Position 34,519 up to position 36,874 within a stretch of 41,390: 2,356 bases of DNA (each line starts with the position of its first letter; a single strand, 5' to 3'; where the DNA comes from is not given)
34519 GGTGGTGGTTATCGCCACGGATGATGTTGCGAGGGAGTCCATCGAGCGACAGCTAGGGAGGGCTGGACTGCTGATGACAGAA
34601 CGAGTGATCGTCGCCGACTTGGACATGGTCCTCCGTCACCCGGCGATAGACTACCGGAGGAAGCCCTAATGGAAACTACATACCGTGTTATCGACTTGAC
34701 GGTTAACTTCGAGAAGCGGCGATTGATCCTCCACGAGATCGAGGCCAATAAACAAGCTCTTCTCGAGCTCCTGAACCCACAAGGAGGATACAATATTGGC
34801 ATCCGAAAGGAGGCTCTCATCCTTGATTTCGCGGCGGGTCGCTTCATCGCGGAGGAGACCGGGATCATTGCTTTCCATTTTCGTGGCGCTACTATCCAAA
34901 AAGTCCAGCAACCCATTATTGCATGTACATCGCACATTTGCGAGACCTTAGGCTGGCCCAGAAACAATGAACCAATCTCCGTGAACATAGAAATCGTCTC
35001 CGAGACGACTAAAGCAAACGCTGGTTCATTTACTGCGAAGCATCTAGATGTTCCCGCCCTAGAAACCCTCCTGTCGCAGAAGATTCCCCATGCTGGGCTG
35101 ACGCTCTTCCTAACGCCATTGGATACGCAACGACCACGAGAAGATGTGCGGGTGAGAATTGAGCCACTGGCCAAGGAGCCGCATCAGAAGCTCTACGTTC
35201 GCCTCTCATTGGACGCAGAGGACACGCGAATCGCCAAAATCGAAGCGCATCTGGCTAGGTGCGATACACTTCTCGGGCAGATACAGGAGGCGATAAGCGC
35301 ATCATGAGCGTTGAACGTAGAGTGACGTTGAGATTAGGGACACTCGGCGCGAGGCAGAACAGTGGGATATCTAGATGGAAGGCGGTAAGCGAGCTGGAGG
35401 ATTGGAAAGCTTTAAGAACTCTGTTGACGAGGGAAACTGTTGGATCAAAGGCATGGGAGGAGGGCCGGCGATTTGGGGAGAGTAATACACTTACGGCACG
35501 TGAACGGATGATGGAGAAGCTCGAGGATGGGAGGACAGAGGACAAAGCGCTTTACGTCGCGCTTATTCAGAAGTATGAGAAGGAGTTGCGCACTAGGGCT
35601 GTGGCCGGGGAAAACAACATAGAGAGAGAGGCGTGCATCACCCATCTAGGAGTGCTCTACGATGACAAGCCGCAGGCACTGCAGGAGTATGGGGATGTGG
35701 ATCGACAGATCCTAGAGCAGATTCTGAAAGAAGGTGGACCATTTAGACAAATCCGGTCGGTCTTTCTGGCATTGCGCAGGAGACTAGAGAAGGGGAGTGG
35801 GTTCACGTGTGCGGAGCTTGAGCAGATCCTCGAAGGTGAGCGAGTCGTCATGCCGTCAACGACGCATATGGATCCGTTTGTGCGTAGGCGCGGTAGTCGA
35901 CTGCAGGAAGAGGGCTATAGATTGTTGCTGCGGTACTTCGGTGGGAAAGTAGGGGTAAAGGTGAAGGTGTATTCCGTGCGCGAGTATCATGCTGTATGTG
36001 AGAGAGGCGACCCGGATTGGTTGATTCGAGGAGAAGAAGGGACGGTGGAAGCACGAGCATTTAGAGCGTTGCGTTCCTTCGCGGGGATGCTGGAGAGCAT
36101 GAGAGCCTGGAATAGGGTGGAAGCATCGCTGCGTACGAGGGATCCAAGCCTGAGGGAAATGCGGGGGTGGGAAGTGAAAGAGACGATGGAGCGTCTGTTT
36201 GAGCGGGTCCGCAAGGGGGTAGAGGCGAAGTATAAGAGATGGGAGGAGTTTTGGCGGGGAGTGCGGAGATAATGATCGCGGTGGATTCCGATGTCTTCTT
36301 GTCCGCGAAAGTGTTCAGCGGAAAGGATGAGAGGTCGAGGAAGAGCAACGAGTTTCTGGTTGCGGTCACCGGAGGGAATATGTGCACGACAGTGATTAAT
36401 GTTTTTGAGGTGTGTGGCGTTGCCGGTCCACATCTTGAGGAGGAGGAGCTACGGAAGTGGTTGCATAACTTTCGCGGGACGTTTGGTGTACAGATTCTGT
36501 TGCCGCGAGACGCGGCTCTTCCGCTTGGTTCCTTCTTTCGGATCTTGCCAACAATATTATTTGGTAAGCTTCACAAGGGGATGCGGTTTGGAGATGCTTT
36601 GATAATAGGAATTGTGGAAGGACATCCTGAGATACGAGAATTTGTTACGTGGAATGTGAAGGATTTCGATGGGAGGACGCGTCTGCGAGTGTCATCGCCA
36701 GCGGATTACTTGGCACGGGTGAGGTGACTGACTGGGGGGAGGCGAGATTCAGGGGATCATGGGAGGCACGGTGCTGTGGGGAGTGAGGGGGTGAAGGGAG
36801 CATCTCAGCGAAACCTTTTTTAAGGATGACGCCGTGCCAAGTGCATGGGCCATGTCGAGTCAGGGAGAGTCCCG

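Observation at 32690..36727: Four-gene, stop/start-overlapping operon on the island: candidate undescribed defence or DNA-processing system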

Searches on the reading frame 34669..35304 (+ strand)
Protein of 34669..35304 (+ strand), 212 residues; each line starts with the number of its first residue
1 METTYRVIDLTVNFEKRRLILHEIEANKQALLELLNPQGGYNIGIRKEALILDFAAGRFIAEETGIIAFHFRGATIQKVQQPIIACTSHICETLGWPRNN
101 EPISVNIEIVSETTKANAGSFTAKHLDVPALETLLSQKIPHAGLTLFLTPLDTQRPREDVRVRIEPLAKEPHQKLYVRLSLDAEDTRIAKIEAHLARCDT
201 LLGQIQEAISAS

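Call 4: search_protein_families(library=pfam, proteins=[window:34669-35304:+], max_evalue=0.1)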
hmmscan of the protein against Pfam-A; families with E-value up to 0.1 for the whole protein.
window:34669-35304:+ (212 aa): 0 families

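Call 5: search_protein_families(library=padloc, proteins=[window:34669-35304:+], max_evalue=0.1)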
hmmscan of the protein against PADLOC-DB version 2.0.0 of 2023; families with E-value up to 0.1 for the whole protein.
window:34669-35304:+ (212 aa): 0 families

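Call 8: search_protein_families(library=ncbifam, proteins=[window:34669-35304:+], max_evalue=0.1)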
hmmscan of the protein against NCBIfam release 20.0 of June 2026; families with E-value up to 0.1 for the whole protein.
window:34669-35304:+ (212 aa): 0 families

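Call 9: search_protein_families(library=phrogs, proteins=[window:34669-35304:+], max_evalue=0.1)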
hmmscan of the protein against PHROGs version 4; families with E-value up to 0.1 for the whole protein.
window:34669-35304:+ (212 aa): 0 families

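Call 14: find_homologous_proteins(query=window:34669-35304:+, max_evalue=0.001)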
Query window:34669-35304:+ (212 aa): 1 proteins with E <= 0.001 among 287 candidates.
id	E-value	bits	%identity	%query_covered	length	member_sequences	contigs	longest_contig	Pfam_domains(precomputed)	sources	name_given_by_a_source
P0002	5.9e-134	462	100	100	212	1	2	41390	-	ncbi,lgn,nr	ncbi:hypothetical protein HYS50_00525 [Candidatus Woesearchaeota archaeon]|nr:hypothetical protein [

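Call 55: search_protein_families(library=pfam, proteins=[window:34669-35304:+], max_evalue=10)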
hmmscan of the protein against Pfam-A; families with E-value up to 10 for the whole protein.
window:34669-35304:+ (212 aa): 0 families

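Call 62: list_cluster_members(proteins=[P0126, P0127, P0129, P0130, P0131, P0132, P0133, P0134, P0123, P0002])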
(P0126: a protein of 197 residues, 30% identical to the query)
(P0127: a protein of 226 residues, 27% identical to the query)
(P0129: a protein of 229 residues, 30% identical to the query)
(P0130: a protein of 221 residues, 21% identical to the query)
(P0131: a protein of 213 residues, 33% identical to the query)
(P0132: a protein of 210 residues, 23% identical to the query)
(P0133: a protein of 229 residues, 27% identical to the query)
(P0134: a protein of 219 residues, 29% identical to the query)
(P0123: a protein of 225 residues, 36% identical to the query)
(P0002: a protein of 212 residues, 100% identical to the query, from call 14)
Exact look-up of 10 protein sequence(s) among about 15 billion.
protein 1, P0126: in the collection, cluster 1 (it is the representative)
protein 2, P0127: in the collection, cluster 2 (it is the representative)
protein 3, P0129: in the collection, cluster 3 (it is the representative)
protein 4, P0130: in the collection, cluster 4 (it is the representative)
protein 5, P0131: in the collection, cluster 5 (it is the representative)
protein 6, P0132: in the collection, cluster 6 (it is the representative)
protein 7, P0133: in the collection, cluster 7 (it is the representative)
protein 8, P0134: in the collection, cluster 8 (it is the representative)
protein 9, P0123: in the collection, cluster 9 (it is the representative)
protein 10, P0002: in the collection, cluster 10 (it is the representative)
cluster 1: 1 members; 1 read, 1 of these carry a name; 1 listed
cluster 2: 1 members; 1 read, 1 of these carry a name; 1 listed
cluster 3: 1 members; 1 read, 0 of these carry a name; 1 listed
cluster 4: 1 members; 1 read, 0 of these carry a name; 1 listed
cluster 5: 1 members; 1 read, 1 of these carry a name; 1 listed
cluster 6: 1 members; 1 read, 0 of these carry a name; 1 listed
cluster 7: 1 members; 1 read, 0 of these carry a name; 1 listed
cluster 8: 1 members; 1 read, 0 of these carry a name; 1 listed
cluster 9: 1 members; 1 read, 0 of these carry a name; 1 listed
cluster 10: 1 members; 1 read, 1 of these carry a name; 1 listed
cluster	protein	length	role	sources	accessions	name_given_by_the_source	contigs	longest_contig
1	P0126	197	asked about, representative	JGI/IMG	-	hypothetical protein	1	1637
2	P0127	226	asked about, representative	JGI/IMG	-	hypothetical protein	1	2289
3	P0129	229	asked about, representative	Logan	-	-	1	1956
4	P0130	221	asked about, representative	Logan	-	-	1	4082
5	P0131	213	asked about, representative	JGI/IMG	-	hypothetical protein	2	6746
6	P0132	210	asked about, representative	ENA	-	-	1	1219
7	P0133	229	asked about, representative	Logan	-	-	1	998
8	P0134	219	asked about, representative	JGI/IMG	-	-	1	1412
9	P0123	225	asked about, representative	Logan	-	-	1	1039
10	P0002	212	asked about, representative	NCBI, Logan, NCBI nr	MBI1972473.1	hypothetical protein HYS50_00525 [Candidatus Woesearchaeota archaeon] | hypothetical protein [Candidatus Woesearchaeota archaeon]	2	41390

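Call 63: predict_structure(alignment_id=A3)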
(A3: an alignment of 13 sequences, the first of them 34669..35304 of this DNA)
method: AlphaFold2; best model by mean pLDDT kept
length: 212 residues; sequences in the alignment: 13
mean_pLDDT: 93.6   pTM: 0.88
mean pLDDT of the five models: 93.6, 93.2, 92.3, 92.1, 91.8
residues with pLDDT >= 90: 179; 70-90: 30; 50-70: 3; < 50: 0
segments of 3 or more residues with pLDDT < 50: none
pLDDT, mean of each block of 10 residues (from residue 1): 92 96 95 92 93 96 98 96 97 95 97 93 88 91 90 80 96 96 96 97 94 89
secondary structure, 60 per line:
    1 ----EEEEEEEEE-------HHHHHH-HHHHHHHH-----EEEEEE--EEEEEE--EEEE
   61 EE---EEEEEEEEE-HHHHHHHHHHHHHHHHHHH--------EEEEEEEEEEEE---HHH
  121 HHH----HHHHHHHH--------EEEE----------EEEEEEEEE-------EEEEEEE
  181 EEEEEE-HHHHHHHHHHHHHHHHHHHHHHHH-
elements in order: E5-13 H21-26 H28-35 E41-46 E49-54 E57-62 E66-74 H76-94 E103-114 H118-123 H128-135 E144-147 E158-166 E174-186 H188-211

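Call 68: fold_search(model_id=the predicted structure, library=pdb)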
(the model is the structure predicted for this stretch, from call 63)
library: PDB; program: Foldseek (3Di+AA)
matches with E <= 10: 1207; with E <= 0.001: 21
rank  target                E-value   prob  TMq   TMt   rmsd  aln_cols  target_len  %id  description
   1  7z7n_D                3.6e-05  1.00  0.37  0.42  10.1       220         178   10  Mot1E1434Q:TBP:DNA - substrate recognition state (released 2023-03-29)
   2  4rod_B                9.7e-05  1.00  0.37  0.42  10.0       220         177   11  Human TFIIB-related factor 2 (Brf2) and TBP bound to TRNAU1 promoter (released 2015-12-30)
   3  1vol_B                1.9e-04  1.00  0.42  0.46   9.0       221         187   11  TFIIB (HUMAN CORE DOMAIN)/TBP (A.THALIANA)/TATA ELEMENT TERNARY COMPLEX (released 1996-11-08)
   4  1mp9_B                2.1e-04  1.00  0.41  0.45  10.8       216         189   11  TBP from a mesothermophilic archaeon, Sulfolobus acidocaldarius (released 2003-11-04)
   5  1c9b_B                2.2e-04  1.00  0.41  0.46   7.3       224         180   12  CRYSTAL STRUCTURE OF A HUMAN TBP CORE DOMAIN-HUMAN TFIIB CORE DOMAIN COMPLEX BOUND TO AN EXTENDED, MODIFIED ADENOVIRAL (released 2000-01-10)
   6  3oci_B                2.3e-04  1.00  0.36  0.41  11.0       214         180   13  Crystal structure of TBP (TATA box binding protein) (released 2011-07-13)
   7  1qna_A                2.5e-04  1.00  0.41  0.46   9.2       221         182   10  Crystal structure of the T(-30) Adenovirus major late promoter TATA box variant bound to wild-type TBP (Arabidopsis th (released 2000-02-07)
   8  1jfi_C                2.5e-04  1.00  0.38  0.42   9.8       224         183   10  Crystal Structure of the NC2-TBP-DNA Ternary Complex (released 2001-07-11)
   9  1msv_B                3.3e-04  1.00  0.37  0.27  11.3       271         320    8  The S68A S-adenosylmethionine decarboxylase proenzyme processing mutant. (released 2003-03-11)
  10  1qn6_A                4.2e-04  1.00  0.39  0.44  10.1       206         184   12  Crystal structure of the T(-26) Adenovirus major late promoter TATA box variant bound to wild-type TBP (Arabidopsis th (released 2000-02-07)
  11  3oci_A                4.2e-04  1.00  0.36  0.40  10.2       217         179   14  Crystal structure of TBP (TATA box binding protein) (released 2011-07-13)
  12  1msv_A                4.5e-04  1.00  0.37  0.26  12.8       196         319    8  The S68A S-adenosylmethionine decarboxylase proenzyme processing mutant. (released 2003-03-11)
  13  3eik_A                4.5e-04  1.00  0.37  0.42  10.8       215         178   12  double stranded DNA binding protein (released 2009-09-22)
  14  1jl0_B                5.0e-04  1.00  0.38  0.28  12.5       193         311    8  Structure of a Human S-Adenosylmethionine Decarboxylase Self-processing Ester Intermediate and Mechanism of Putrescine (released 2001-08-22)
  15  1qn3_A                5.0e-04  1.00  0.40  0.45   9.4       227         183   10  Crystal structure of the C(-25) Adenovirus major late promoter TATA box variant bound to wild-type TBP (Arabidopsis th (released 2000-02-06)
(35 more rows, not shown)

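Call 85: fold_search(model_id=the predicted structure, library=viral)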
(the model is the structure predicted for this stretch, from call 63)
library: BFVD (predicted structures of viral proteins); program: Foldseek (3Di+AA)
matches with E <= 10: 1192; with E <= 0.001: 15
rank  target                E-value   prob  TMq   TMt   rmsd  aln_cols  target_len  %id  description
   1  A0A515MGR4            9.7e-09  1.00  0.68  0.71   3.8       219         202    8  (no name in the UniProt tables at hand)
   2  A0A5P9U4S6            2.3e-06  1.00  0.41  0.45   7.4       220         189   13  (no name in the UniProt tables at hand)
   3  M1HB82                3.2e-06  1.00  0.32  0.25  10.1       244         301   15  (no name in the UniProt tables at hand)
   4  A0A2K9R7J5            3.6e-05  1.00  0.35  0.29   9.3       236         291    9  (no name in the UniProt tables at hand)
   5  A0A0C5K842            3.6e-05  0.99  0.26  0.28  14.8       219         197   11  (no name in the UniProt tables at hand)
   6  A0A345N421            4.2e-05  1.00  0.35  0.28  11.0       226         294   12  (no name in the UniProt tables at hand)
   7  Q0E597                7.6e-05  0.99  0.31  0.29  11.5       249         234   12  26.1 kDa [Spodoptera frugiperda ascovirus 1a]
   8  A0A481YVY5            8.1e-05  0.99  0.30  0.12  10.7       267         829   10  Uncharacterized protein [Marseillevirus LCMAC102]
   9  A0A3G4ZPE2            2.1e-04  0.99  0.35  0.28  12.7       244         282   11  Uncharacterized protein [Terrestrivirus sp.]
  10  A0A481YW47            2.3e-04  0.99  0.35  0.25  14.5       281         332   10  Transcription factor TFIID [Marseillevirus LCMAC201]
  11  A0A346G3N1            2.5e-04  1.00  0.37  0.29  11.5       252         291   11  (no name in the UniProt tables at hand)
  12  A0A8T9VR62            2.5e-04  0.97  0.32  0.25  14.8       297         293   10  (no name in the UniProt tables at hand)
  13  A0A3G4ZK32            3.3e-04  1.00  0.32  0.33  10.2       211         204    9  Uncharacterized protein [Terrestrivirus sp.]
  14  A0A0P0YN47            3.7e-04  0.99  0.34  0.14  10.9       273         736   10  (no name in the UniProt tables at hand)
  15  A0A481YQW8            6.3e-04  0.90  0.26  0.09  10.9       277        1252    6  Early transcription factor large subunit-like protein [Marseillevirus LCMAC101]
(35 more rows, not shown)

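Call 106: search_dna_similar(query=window:34669-35304:+, collection=phages, mode=protein, max_evalue=0.01, max_rows=10)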
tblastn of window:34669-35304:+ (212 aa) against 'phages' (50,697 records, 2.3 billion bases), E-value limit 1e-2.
No match.

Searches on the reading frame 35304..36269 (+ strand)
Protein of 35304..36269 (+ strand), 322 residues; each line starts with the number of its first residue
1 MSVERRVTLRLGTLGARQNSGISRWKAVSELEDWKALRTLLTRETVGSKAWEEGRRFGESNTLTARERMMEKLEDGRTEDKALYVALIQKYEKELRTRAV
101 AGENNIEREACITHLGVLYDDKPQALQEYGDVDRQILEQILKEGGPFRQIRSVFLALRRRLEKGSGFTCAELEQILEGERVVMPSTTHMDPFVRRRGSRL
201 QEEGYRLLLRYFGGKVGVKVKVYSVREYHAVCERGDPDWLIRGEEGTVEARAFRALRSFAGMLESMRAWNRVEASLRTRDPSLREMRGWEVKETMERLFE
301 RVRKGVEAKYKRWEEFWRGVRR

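Call 4: search_protein_families(library=pfam, proteins=[window:35304-36269:+], max_evalue=0.1)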
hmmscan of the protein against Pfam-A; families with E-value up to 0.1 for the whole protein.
window:35304-36269:+ (322 aa): 0 families

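Call 5: search_protein_families(library=padloc, proteins=[window:35304-36269:+], max_evalue=0.1)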
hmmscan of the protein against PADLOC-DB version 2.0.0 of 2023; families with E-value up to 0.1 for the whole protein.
window:35304-36269:+ (322 aa): 0 families

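Call 8: search_protein_families(library=ncbifam, proteins=[window:35304-36269:+], max_evalue=0.1)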
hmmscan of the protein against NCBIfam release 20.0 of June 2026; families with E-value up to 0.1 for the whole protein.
window:35304-36269:+ (322 aa): 0 families

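Call 9: search_protein_families(library=phrogs, proteins=[window:35304-36269:+], max_evalue=0.1)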
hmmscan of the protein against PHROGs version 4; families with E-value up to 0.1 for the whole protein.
window:35304-36269:+ (322 aa): 0 families

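Call 13: find_homologous_proteins(query=window:35304-36269:+, max_evalue=0.001)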
Query window:35304-36269:+ (322 aa): 1 proteins with E <= 0.001 among 5378 candidates.
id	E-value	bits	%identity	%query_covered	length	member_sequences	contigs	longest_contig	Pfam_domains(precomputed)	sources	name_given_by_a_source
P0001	6.7e-207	704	100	100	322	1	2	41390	-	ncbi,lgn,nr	ncbi:hypothetical protein HYS50_00530 [Candidatus Woesearchaeota archaeon]|nr:hypothetical protein [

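Call 55: search_protein_families(library=pfam, proteins=[window:35304-36269:+], max_evalue=10)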
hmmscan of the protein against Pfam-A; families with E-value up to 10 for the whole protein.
window:35304-36269:+ (322 aa): 0 families

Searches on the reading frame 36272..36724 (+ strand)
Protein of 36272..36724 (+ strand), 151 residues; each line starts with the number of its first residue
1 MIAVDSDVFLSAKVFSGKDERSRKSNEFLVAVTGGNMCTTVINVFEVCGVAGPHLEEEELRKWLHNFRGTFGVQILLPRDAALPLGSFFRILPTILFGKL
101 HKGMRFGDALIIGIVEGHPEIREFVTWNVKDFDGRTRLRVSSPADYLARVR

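Call 4: search_protein_families(library=pfam, proteins=[window:36272-36724:+], max_evalue=0.1)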
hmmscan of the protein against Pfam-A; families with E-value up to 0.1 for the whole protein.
window:36272-36724:+ (151 aa): 0 families

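Call 5: search_protein_families(library=padloc, proteins=[window:36272-36724:+], max_evalue=0.1)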
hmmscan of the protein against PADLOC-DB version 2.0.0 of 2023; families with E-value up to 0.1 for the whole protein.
window:36272-36724:+ (151 aa): 0 families

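Call 8: search_protein_families(library=ncbifam, proteins=[window:36272-36724:+], max_evalue=0.1)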
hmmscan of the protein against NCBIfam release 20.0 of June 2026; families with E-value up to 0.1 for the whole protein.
window:36272-36724:+ (151 aa): 0 families

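Call 9: search_protein_families(library=phrogs, proteins=[window:36272-36724:+], max_evalue=0.1)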
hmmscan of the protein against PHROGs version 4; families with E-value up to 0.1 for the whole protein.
window:36272-36724:+ (151 aa): 0 families

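Call 11: search_solved_structures(query=window:36272-36724:+, max_evalue=10)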
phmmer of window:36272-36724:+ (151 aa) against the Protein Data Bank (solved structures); distinct sequences matched with E-value up to 10: 4.
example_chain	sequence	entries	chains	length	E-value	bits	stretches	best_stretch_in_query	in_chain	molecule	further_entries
8qnn_A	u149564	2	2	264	0.1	15.6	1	109-147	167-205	Beta-lactamase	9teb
2lnh_A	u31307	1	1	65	0.9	12.5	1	36-74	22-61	Neural Wiskott-Aldrich syndrome protein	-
9r3y_A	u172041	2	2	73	1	12.4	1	36-74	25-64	Actin nucleation-promoting factor WASL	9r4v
8s5t_A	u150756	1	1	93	1.4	11.8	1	36-74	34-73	Neural Wiskott-Aldrich syndrome protein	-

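Call 54: find_related_loci(query=window:36272-36724:+, collection=metagenome_contigs, flank=8000)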
Query window:36272-36724:+ (151 aa) in metagenome_contigs; peptide patterns used: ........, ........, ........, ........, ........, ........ (x = any residue, [..] = any of these).
361 stretches matched a pattern; 1 encode a relative of the query (tblastn E <= 1e-3); 1 distinct loci.
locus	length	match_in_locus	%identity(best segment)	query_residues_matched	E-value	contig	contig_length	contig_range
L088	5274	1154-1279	52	108-147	8e-7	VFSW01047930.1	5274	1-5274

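Call 55: search_protein_families(library=pfam, proteins=[window:36272-36724:+], max_evalue=10)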
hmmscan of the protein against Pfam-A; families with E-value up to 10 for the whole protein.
window:36272-36724:+ (151 aa): 0 families

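Call 71: search_protein_families(library=pfam, proteins=[L088:416-1438:+], max_evalue=0.05)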
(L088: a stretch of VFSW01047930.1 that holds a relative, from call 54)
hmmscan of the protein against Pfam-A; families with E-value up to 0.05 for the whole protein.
L088:416-1438:+ (341 aa): 4 families
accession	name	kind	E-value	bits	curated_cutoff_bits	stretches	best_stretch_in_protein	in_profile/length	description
PF13470.12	PIN_3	-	7.5e-12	46.5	27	1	158-267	1-115/115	PIN domain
PF12728.13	HTH_17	-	2e-10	41.2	27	1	78-129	1-50/51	Helix-turn-helix domain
PF13338.12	AbiEi_4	-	0.027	15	25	0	79-104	14-38/49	Transcriptional regulator, AbiEi antitoxin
PF13551.12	HTH_29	-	0.04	14.4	28.1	0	70-101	5-35/64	Winged helix-turn helix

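Call 74: search_solved_structures(query=A5, max_evalue=10, show_alignments=2)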
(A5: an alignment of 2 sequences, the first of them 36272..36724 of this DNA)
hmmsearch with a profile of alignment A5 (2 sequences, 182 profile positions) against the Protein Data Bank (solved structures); distinct sequences matched with E-value up to 10: 3.
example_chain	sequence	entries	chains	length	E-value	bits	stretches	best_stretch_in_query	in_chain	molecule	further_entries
9r3y_A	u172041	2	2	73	0.97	12.4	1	43-79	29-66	Actin nucleation-promoting factor WASL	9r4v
8s5t_A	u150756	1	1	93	1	12.4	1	43-81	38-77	Neural Wiskott-Aldrich syndrome protein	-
2lnh_A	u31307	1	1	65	1.3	12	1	43-78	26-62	Neural Wiskott-Aldrich syndrome protein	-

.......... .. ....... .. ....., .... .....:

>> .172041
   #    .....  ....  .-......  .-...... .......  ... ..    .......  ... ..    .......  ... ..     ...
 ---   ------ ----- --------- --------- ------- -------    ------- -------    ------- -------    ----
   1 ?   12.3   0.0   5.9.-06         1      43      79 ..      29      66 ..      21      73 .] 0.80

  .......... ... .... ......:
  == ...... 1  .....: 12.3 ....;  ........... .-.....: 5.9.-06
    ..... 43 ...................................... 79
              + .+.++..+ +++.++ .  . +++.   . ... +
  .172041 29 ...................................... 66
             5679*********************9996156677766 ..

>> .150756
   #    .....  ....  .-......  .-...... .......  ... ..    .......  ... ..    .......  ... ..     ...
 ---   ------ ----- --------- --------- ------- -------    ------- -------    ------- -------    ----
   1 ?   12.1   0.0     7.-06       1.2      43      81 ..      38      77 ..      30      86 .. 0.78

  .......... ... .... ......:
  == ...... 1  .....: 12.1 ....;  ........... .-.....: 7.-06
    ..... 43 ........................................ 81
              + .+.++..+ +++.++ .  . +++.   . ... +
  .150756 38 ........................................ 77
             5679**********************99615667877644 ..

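Call 75: search_dna_similar(query=window:36272-36724:+, collection=plasmids, mode=protein, max_evalue=0.01, max_rows=15)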
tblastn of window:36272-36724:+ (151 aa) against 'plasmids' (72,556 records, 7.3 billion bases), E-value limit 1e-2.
No match.
